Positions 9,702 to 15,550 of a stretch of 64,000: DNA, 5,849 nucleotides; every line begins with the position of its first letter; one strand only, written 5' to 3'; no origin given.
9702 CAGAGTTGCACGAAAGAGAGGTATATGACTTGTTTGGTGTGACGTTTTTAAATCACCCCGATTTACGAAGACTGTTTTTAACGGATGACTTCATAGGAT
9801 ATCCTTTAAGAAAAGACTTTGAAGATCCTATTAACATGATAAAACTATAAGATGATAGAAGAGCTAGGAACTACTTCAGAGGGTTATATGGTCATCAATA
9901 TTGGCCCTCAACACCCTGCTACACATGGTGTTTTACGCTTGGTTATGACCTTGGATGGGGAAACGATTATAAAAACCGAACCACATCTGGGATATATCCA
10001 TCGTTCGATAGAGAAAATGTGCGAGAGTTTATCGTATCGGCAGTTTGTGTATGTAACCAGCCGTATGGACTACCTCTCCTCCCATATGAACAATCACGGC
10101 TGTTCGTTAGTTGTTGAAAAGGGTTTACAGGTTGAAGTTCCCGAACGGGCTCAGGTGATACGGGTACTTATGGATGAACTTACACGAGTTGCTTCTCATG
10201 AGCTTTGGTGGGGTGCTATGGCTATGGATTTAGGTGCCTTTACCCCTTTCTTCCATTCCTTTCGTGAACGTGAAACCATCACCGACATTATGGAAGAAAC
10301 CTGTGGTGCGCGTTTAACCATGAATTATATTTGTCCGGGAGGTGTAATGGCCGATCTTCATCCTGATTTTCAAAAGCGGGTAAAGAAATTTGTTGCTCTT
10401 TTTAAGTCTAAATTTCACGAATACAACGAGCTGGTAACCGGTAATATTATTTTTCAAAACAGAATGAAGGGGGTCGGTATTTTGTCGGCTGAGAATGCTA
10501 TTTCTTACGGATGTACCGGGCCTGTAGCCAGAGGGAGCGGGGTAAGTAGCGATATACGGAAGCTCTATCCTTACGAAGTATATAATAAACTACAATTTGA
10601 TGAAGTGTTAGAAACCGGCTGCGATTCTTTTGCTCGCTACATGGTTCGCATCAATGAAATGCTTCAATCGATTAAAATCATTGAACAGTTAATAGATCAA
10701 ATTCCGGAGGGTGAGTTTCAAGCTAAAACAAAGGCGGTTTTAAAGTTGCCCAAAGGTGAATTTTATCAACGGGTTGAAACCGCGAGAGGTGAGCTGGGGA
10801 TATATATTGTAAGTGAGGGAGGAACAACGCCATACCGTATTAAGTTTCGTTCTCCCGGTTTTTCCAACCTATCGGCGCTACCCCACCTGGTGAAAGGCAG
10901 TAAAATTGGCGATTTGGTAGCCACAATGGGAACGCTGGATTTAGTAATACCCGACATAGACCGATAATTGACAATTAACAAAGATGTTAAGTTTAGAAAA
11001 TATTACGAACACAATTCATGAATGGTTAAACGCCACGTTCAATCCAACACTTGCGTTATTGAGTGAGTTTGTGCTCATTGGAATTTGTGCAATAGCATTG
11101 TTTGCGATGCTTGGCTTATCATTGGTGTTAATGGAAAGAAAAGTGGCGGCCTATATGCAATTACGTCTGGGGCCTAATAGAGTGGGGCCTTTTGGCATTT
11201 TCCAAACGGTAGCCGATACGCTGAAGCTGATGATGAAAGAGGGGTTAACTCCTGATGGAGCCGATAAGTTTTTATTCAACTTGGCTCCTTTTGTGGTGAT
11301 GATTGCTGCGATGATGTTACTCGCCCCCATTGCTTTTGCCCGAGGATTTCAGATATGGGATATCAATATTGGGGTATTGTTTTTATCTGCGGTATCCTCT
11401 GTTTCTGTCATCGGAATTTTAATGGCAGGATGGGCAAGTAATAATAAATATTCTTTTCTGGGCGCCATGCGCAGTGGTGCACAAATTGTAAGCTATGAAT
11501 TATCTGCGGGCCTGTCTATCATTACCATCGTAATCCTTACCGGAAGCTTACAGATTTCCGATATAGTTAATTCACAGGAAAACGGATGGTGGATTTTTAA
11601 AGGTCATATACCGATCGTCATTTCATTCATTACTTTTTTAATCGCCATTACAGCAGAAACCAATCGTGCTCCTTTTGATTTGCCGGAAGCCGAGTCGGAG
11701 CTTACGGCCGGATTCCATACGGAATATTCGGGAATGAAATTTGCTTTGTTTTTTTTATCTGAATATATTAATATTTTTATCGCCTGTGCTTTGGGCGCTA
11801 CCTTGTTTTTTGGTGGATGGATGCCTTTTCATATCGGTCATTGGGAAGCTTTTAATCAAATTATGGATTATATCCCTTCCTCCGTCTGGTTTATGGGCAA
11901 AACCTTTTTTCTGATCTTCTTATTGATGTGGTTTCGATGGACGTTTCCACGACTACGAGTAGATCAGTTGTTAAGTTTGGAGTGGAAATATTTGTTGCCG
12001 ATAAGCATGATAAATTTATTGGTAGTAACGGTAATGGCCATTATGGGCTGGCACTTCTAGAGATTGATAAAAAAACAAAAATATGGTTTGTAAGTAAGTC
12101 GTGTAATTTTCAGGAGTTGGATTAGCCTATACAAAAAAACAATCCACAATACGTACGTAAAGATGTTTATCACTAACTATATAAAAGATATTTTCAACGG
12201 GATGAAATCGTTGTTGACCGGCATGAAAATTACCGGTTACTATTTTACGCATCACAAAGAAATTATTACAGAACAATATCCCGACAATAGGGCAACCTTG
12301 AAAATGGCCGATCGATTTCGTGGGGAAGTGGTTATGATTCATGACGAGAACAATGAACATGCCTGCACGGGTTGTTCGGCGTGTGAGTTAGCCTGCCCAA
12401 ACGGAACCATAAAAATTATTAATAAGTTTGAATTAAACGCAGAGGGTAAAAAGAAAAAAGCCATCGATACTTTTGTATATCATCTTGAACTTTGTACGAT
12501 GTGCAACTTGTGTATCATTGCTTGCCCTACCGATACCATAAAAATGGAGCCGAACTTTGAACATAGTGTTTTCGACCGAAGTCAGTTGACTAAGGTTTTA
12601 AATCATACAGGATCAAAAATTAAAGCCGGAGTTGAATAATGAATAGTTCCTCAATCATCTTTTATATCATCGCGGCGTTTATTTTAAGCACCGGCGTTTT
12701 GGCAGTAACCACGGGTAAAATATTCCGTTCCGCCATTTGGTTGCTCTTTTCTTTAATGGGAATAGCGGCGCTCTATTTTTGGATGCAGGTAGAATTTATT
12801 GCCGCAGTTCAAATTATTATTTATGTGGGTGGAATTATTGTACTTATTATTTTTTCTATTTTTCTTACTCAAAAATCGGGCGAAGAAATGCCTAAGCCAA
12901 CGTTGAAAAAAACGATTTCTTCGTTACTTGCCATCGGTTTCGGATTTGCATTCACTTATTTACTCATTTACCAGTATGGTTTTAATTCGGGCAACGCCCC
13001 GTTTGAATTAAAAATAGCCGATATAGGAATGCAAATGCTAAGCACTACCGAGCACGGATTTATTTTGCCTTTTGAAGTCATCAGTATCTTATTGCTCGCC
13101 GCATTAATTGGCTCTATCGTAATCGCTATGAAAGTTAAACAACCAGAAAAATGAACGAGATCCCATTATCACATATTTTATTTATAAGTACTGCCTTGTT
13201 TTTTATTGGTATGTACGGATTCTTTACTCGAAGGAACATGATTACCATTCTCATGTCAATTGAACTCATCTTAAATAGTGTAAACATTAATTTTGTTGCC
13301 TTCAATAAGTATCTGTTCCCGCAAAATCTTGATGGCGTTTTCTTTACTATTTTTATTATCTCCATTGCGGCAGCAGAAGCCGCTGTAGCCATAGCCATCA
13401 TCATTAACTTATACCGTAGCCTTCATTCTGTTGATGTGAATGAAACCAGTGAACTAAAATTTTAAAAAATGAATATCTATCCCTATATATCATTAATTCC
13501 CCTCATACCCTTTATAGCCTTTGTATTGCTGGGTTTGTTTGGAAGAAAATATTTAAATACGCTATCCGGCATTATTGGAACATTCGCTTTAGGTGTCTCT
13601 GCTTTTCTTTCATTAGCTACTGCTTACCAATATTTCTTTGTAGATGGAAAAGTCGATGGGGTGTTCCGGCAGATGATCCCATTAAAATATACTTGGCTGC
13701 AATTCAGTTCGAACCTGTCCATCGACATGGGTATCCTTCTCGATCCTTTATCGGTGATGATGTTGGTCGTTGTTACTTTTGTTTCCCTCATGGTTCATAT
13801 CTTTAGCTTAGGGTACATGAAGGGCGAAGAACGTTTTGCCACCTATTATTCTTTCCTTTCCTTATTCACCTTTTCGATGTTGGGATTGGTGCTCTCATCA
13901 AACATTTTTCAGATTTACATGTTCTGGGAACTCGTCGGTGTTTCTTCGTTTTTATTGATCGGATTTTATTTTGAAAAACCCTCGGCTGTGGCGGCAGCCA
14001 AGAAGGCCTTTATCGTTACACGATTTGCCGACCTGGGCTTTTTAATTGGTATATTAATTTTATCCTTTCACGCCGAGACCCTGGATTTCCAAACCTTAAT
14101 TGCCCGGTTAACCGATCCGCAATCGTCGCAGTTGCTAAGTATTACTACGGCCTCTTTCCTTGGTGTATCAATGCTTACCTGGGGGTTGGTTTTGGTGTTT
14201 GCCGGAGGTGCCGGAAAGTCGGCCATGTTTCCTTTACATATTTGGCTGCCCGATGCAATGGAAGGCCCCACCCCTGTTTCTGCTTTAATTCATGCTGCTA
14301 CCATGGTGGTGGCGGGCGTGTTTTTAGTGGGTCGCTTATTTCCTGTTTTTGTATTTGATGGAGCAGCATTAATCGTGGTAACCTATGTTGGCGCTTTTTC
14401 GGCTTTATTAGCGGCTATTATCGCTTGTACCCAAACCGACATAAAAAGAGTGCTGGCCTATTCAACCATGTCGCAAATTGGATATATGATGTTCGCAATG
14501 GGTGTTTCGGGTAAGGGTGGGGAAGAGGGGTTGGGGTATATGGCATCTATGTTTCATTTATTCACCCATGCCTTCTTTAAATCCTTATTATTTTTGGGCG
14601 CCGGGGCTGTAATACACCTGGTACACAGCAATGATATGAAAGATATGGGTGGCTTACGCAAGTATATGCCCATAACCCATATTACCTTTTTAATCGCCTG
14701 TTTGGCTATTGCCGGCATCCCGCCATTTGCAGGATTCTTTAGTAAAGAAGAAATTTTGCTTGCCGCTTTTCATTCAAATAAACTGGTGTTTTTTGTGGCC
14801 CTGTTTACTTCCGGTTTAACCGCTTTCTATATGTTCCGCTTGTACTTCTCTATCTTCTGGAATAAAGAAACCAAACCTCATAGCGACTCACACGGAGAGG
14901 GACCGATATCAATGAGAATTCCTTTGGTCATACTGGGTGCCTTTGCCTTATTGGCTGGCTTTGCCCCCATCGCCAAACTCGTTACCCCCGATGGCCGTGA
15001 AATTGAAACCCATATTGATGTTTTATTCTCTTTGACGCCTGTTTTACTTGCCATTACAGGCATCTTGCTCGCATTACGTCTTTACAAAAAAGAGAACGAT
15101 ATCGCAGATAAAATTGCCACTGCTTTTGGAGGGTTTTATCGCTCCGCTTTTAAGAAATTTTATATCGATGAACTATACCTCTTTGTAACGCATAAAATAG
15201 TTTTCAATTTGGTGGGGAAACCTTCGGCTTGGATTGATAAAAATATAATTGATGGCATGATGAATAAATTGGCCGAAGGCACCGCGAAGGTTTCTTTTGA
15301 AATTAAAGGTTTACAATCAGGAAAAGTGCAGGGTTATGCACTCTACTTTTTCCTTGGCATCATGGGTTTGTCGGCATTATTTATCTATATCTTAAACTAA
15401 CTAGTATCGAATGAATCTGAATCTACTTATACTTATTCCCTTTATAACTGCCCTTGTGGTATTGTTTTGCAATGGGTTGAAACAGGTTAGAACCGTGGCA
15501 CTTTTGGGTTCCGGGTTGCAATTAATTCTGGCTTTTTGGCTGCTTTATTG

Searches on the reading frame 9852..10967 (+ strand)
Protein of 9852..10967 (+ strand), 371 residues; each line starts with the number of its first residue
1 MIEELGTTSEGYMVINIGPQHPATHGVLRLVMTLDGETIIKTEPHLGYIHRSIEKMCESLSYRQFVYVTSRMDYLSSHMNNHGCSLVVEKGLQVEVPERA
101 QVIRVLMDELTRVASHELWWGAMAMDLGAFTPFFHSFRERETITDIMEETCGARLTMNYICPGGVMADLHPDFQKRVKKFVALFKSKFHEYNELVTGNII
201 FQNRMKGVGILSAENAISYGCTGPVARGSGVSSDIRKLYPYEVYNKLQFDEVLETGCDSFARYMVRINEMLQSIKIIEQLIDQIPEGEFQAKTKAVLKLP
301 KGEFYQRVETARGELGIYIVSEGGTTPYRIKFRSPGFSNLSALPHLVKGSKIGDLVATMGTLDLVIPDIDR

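Call 60: search_protein_families(library=pfam, max_evalue=0.00001, proteins=[window:9852-10967:+])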
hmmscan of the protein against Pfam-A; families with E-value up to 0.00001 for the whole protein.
window:9852-10967:+ (371 aa): 1 family
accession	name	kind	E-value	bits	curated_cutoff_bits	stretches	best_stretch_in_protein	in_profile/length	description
PF00346.24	Complex1_49kDa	-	3e-92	309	24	1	126-371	1-271/271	Respiratory-chain NADH dehydrogenase, 49 Kd subunit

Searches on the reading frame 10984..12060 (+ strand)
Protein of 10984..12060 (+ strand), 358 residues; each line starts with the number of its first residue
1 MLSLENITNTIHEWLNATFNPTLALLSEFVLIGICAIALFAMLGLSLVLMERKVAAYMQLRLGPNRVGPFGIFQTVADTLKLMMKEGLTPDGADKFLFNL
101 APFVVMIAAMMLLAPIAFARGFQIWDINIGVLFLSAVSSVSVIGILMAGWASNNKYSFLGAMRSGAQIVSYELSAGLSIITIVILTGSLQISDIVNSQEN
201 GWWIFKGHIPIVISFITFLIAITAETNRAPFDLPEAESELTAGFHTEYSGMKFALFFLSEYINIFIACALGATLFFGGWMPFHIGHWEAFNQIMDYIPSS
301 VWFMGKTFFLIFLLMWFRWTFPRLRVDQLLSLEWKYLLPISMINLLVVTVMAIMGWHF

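Call 60: search_protein_families(library=pfam, max_evalue=0.00001, proteins=[window:10984-12060:+])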
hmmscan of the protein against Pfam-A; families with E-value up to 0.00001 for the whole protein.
window:10984-12060:+ (358 aa): 1 family
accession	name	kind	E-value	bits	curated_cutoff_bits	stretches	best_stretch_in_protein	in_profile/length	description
PF00146.26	NADHdh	-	7.5e-120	400.2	27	1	36-348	6-297/298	NADH dehydrogenase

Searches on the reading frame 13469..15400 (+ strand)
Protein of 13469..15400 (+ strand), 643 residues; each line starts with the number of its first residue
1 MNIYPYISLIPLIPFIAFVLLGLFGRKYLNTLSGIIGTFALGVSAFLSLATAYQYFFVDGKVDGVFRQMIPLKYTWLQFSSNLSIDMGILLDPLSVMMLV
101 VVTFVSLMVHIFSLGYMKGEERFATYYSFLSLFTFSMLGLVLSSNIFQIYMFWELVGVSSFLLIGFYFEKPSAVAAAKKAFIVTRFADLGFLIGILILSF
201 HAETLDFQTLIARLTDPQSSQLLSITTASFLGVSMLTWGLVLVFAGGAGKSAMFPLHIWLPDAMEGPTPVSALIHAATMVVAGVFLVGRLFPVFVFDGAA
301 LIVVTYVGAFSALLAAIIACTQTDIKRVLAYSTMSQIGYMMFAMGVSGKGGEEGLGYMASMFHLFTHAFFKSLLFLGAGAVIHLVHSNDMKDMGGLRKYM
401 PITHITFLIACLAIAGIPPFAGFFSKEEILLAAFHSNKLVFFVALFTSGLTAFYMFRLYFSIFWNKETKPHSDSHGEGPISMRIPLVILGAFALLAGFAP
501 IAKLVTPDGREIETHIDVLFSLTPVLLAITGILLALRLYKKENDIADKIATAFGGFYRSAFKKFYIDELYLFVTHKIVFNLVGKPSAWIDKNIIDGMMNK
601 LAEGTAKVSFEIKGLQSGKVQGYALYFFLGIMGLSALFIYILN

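Call 60: search_protein_families(library=pfam, max_evalue=0.00001, proteins=[window:13469-15400:+])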
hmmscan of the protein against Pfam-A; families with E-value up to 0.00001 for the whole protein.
window:13469-15400:+ (643 aa): 2 families
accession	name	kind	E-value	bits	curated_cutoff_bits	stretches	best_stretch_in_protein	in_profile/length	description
PF00361.26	Proton_antipo_M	-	2.8e-80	270.1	21.5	1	143-451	1-294/294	NADH:quinone oxidoreductase/Mrp antiporter, TM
PF00662.26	Proton_antipo_N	-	1.8e-19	69.8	24.5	1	76-127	1-51/51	NADH-Ubiquinone oxidoreductase (complex I), chain 5 N-terminus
